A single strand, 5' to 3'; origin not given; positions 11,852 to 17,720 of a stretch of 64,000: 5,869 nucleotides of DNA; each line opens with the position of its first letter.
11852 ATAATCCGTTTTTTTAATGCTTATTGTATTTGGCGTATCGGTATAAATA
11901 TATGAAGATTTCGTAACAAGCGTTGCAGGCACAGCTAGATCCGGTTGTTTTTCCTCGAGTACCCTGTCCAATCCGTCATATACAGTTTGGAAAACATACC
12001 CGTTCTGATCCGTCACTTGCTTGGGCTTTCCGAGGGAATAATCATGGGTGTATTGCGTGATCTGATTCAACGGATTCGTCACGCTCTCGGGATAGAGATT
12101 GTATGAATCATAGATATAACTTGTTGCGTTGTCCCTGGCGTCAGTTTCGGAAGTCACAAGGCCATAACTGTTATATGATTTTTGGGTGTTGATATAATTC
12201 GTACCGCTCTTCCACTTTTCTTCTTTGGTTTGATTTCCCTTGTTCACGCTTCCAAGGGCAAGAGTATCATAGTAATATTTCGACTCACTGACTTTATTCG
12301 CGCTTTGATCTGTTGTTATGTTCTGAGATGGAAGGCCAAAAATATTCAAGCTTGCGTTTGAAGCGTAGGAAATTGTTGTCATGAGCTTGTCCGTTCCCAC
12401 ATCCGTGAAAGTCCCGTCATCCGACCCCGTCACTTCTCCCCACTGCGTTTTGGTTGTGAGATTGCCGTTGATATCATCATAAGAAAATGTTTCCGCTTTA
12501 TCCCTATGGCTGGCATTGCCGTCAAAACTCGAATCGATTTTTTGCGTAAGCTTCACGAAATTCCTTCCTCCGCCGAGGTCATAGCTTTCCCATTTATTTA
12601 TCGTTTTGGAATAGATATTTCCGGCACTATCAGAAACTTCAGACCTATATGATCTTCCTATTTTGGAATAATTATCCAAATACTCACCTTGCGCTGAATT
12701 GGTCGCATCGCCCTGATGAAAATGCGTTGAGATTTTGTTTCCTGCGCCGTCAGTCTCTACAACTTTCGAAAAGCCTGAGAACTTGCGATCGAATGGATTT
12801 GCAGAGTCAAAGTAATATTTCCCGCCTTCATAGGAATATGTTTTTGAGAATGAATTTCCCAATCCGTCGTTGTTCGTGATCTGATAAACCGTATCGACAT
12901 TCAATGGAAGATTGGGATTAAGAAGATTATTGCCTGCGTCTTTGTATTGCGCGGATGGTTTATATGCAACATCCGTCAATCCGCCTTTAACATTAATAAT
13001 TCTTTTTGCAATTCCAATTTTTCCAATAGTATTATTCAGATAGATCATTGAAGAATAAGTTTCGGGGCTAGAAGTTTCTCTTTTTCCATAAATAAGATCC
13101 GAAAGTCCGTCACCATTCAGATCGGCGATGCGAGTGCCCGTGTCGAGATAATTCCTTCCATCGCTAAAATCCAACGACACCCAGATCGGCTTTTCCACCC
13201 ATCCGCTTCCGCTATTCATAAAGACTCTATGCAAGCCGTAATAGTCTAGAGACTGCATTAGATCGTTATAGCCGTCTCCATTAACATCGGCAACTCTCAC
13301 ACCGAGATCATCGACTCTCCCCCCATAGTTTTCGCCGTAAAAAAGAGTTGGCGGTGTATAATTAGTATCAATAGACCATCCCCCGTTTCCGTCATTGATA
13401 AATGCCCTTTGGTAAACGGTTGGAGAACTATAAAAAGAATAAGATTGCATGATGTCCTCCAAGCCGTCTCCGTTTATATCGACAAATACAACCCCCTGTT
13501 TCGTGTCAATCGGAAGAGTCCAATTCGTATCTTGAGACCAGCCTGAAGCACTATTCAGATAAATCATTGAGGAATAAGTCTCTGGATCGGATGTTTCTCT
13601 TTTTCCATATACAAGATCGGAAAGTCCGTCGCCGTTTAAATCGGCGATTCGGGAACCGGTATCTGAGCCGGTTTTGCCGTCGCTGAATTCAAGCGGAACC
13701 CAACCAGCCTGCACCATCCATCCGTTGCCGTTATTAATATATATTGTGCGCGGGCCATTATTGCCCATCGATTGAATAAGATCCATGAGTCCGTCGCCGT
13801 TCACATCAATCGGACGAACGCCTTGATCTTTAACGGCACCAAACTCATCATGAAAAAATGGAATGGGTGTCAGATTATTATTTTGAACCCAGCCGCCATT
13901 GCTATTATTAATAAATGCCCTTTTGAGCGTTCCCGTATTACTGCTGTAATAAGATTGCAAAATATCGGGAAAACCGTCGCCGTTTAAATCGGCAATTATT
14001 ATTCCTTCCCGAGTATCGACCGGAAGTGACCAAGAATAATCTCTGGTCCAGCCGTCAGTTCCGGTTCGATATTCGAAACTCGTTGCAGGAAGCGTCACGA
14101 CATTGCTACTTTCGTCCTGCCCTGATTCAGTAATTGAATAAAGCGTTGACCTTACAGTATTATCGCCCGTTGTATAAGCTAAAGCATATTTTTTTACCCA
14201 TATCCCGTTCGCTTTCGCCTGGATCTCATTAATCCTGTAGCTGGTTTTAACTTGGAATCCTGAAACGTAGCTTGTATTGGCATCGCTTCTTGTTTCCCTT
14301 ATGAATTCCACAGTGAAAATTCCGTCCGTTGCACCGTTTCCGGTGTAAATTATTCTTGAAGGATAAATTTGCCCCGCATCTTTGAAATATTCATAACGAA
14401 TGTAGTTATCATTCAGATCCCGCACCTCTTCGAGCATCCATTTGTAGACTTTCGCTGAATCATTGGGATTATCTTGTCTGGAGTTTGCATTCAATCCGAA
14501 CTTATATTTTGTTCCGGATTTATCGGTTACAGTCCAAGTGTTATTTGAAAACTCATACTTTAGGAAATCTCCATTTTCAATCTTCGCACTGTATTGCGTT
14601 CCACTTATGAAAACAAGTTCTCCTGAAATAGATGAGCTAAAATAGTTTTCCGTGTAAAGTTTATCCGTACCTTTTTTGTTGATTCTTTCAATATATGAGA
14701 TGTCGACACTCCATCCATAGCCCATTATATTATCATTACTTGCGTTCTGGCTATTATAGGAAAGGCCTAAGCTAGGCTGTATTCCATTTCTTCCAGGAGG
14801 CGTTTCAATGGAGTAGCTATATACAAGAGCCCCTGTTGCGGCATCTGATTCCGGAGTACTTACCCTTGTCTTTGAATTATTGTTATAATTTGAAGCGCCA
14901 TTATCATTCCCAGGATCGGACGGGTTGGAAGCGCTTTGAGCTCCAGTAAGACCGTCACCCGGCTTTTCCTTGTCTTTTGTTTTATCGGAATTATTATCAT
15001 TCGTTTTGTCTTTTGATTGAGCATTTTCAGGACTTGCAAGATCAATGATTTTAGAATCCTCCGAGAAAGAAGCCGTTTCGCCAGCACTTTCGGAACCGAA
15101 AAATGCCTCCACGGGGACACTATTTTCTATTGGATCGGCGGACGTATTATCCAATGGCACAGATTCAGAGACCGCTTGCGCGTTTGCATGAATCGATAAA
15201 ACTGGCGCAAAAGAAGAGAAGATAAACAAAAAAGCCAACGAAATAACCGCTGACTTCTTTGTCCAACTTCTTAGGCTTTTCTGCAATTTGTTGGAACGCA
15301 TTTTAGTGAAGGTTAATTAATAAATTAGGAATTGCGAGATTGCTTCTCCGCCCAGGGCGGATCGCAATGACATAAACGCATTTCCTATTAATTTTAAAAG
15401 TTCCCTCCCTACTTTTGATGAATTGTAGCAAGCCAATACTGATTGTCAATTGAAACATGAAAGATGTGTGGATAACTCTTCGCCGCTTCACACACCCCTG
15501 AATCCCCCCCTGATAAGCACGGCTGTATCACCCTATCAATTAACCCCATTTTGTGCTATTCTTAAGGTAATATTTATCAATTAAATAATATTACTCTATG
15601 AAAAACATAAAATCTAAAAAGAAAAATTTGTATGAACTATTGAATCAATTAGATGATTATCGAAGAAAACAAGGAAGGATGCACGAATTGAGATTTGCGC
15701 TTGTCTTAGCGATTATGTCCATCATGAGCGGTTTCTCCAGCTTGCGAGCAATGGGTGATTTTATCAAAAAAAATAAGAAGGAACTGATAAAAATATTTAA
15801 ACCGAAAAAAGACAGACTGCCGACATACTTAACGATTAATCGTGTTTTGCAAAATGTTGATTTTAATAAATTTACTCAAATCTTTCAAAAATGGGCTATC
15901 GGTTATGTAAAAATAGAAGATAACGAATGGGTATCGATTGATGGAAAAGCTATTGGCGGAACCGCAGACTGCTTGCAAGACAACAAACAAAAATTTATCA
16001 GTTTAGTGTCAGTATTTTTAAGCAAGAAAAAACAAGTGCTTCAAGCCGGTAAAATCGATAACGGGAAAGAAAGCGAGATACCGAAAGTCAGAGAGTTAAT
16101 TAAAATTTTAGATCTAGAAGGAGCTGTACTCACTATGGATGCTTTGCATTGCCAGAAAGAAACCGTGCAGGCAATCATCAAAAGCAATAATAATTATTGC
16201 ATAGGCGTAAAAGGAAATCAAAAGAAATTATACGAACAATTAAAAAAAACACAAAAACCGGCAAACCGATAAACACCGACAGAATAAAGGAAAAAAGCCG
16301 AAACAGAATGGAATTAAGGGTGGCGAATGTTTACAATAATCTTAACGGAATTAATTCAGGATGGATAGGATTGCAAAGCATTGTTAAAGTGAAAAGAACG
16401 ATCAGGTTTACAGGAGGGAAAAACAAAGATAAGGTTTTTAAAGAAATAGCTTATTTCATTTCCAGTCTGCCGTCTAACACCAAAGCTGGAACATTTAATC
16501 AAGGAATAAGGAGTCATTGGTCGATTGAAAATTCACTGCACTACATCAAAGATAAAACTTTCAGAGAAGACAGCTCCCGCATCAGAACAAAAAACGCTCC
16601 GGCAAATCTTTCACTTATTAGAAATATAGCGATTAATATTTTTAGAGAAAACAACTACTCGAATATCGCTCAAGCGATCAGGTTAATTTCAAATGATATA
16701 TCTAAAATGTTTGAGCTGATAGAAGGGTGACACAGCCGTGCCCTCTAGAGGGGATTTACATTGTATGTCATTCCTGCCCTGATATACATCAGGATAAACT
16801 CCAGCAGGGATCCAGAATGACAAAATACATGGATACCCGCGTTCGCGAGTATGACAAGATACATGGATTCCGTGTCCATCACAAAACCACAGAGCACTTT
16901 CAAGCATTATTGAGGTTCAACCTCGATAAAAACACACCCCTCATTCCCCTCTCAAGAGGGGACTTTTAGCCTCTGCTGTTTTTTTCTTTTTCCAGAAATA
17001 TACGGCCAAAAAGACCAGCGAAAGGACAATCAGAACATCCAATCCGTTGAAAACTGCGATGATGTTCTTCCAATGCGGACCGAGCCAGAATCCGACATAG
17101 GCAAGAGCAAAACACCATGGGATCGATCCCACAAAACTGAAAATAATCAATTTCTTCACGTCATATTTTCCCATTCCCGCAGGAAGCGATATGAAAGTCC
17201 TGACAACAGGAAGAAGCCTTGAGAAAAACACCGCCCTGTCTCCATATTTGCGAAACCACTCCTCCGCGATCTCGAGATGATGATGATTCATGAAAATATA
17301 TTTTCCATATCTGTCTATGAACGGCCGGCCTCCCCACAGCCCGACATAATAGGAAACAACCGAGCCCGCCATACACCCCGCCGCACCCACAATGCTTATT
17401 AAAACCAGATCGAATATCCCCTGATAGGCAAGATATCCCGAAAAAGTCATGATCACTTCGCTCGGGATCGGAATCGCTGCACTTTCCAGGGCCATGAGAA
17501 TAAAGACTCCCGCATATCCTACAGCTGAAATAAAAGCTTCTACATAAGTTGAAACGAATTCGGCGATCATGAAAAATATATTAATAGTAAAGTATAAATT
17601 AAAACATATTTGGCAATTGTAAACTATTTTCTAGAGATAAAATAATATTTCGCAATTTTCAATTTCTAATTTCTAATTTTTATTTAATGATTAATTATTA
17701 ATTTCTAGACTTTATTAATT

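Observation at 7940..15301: Giant RHS/YD-repeat protein with SpvB, FG-GAP, two LamG insertions and an unclassified C-terminal toxin tip plus immunity gene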

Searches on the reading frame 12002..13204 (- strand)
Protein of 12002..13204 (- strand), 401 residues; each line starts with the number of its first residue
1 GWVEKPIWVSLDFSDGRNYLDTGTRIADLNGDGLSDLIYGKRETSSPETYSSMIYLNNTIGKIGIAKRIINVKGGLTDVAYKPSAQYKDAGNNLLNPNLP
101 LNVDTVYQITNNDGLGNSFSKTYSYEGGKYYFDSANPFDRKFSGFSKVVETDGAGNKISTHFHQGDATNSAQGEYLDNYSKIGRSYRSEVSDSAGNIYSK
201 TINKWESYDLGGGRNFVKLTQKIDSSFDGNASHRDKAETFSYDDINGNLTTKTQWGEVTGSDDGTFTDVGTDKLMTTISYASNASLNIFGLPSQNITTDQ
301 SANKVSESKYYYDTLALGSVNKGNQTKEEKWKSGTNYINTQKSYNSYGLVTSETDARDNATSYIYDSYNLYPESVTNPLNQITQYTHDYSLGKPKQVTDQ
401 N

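Call 93: search_protein_families(library=pfam, proteins=[window:12002-13204:-], max_evalue=0.01)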
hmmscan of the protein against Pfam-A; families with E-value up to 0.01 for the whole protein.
window:12002-13204:- (401 aa): 2 families
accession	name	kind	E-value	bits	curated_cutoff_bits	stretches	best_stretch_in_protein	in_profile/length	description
PF12256.14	TcdB_toxin_midN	-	1.6e-16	60.6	24.8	1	21-159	27-164/181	Insecticide toxin TcdB middle/N-terminal region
PF05593.20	RHS_repeat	-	3.1e-05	24.7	22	0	344-368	1-25/38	RHS Repeat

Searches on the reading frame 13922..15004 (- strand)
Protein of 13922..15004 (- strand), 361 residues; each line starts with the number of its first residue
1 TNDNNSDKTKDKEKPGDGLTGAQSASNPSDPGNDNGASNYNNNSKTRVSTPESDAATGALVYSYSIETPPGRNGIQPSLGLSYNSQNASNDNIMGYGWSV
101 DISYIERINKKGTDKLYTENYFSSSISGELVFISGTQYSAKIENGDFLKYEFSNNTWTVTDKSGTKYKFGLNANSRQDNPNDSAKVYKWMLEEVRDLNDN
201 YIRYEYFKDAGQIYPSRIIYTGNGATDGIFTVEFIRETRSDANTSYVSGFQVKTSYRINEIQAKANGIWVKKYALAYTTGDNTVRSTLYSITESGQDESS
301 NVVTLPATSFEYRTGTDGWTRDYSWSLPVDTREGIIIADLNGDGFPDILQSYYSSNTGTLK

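Call 93: search_protein_families(library=pfam, proteins=[window:13922-15004:-], max_evalue=0.01)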
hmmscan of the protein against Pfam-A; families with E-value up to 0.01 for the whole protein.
window:13922-15004:- (361 aa): 4 families
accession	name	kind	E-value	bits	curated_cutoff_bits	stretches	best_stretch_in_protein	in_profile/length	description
PF03534.18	SpvB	-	4.5e-17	62.6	22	2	55-142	2-87/287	Salmonella virulence plasmid 65kDa B protein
PF20148.4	DUF6531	-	0.0016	19.2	24.1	0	54-102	5-50/74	Domain of unknown function (DUF6531)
PF13517.12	FG-GAP_3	-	0.0043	18.1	26.9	0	323-349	35-60/61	FG-GAP-like repeat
PF01839.29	FG-GAP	-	0.0089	16.3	22.1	0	338-349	8-19/37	FG-GAP repeat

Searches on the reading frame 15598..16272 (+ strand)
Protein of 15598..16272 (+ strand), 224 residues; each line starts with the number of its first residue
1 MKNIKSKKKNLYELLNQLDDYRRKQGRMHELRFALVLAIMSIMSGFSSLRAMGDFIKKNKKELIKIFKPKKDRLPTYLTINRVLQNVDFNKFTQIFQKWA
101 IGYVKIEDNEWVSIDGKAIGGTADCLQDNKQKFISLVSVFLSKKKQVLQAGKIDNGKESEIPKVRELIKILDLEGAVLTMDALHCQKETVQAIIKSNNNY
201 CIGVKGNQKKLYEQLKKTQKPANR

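Call 40: search_protein_families(library=pfam, proteins=[window:15598-16272:+], max_evalue=0.001)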
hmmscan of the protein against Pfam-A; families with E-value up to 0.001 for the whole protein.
window:15598-16272:+ (224 aa): 2 families
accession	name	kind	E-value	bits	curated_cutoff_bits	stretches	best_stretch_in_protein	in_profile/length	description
PF13808.11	DDE_Tnp_1_assoc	-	3.1e-19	69.2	32.3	1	13-100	2-88/88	DDE_Tnp_1-associated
PF01609.27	DDE_Tnp_1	-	2.9e-05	24.3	23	1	131-213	33-115/200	Transposase DDE domain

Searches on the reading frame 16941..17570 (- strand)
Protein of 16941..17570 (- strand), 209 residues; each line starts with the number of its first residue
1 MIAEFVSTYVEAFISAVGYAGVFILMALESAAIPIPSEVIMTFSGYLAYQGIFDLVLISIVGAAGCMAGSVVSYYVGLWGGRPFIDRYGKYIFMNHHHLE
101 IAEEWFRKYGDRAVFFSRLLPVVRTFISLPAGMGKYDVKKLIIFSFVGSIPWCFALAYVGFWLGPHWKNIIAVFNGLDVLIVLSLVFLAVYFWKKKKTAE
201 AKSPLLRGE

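Call 40: search_protein_families(library=pfam, proteins=[window:16941-17570:-], max_evalue=0.001)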
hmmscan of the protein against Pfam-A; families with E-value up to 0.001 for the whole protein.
window:16941-17570:- (209 aa): 1 family
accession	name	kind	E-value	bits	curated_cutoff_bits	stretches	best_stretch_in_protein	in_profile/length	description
PF09335.16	VTT_dom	-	4.7e-25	88.9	33.9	1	35-160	1-121/123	VTT domain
